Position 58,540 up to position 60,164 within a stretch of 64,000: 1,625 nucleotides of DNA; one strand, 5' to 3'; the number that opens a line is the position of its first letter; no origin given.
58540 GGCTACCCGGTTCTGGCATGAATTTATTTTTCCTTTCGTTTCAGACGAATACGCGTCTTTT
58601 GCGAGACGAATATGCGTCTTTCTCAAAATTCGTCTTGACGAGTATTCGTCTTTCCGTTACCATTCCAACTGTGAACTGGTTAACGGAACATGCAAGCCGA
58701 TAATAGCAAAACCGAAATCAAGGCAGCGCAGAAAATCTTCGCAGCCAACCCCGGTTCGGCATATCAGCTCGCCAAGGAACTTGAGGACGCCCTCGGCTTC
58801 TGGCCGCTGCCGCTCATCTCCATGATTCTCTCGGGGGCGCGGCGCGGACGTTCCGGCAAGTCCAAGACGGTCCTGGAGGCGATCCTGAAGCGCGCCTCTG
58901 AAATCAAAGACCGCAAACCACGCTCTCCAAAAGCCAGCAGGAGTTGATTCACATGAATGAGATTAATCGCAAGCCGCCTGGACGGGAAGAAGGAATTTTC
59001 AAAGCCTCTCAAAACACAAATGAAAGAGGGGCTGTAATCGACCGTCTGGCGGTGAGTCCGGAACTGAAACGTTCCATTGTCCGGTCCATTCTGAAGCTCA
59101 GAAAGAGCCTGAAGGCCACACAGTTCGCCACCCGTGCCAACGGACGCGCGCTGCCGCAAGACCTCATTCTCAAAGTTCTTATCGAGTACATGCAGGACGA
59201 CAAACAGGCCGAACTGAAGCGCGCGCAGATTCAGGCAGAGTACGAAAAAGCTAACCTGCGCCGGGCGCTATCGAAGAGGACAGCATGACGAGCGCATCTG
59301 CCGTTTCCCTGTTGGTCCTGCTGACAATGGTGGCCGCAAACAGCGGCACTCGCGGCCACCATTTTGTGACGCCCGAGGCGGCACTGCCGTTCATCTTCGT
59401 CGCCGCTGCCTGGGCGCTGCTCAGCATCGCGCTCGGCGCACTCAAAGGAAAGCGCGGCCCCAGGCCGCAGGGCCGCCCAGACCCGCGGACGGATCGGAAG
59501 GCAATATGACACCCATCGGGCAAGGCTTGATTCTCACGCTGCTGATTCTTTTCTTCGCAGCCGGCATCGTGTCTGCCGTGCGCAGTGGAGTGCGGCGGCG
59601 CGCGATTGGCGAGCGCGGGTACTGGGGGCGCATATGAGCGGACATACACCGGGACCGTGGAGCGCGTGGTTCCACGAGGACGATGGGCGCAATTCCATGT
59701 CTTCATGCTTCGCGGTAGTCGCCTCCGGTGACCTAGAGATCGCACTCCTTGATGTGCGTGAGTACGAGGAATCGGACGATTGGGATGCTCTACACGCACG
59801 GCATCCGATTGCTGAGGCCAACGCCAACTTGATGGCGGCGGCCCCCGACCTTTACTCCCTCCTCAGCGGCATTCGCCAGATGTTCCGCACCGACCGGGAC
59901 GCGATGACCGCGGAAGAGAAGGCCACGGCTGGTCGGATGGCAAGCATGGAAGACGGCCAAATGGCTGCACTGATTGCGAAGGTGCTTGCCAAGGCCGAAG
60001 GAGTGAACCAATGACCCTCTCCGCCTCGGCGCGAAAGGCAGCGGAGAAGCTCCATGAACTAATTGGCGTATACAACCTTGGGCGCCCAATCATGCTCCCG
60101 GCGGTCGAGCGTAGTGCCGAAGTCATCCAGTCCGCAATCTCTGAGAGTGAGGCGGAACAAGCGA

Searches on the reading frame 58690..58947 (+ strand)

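Call 6: search_protein_families(library=pfam, proteins=[window:58690-58947:+], max_evalue=0.1)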
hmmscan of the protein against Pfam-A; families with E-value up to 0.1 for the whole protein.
window:58690-58947:+ (85 aa): 0 families

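Call 7: search_protein_families(library=phrogs, proteins=[window:58690-58947:+], max_evalue=0.1)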
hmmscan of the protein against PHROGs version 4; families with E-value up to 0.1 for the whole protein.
window:58690-58947:+ (85 aa): 0 families

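Call 88: search_protein_families(library=ncbifam, proteins=[window:58690-58947:+], max_evalue=0.1)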
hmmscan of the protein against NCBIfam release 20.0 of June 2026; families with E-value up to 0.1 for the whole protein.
window:58690-58947:+ (85 aa): 1 family
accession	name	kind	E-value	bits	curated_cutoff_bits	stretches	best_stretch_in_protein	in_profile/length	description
NF009325.0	PRK12680.1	equivalog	0.031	13.5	482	1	10-60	20-60/327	LysR family transcriptional regulator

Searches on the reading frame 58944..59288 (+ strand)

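Call 6: search_protein_families(library=pfam, proteins=[window:58944-59288:+], max_evalue=0.1)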
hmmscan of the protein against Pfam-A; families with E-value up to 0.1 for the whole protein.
window:58944-59288:+ (114 aa): 0 families

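Call 7: search_protein_families(library=phrogs, proteins=[window:58944-59288:+], max_evalue=0.1)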
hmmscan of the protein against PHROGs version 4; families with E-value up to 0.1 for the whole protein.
window:58944-59288:+ (114 aa): 1 family
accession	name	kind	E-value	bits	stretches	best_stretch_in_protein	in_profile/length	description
phrog_16511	-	unknown function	0.048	15.3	1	41-111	1-70/89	-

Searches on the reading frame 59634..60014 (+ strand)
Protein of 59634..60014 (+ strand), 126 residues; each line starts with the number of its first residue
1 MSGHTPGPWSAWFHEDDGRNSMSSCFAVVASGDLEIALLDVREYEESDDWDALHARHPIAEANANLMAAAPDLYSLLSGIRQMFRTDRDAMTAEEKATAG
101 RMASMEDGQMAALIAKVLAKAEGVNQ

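Call 6: search_protein_families(library=pfam, proteins=[window:59634-60014:+], max_evalue=0.1)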
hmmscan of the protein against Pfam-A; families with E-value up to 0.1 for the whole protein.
window:59634-60014:+ (126 aa): 0 families

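Call 7: search_protein_families(library=phrogs, proteins=[window:59634-60014:+], max_evalue=0.1)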
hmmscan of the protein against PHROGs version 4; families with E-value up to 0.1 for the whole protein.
window:59634-60014:+ (126 aa): 2 families
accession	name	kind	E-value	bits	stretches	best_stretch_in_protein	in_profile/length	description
phrog_1273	-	unknown function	4.3e-11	44.1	1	1-123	5-99/103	-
phrog_9241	-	unknown function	0.0089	17.1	1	44-120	31-109/126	-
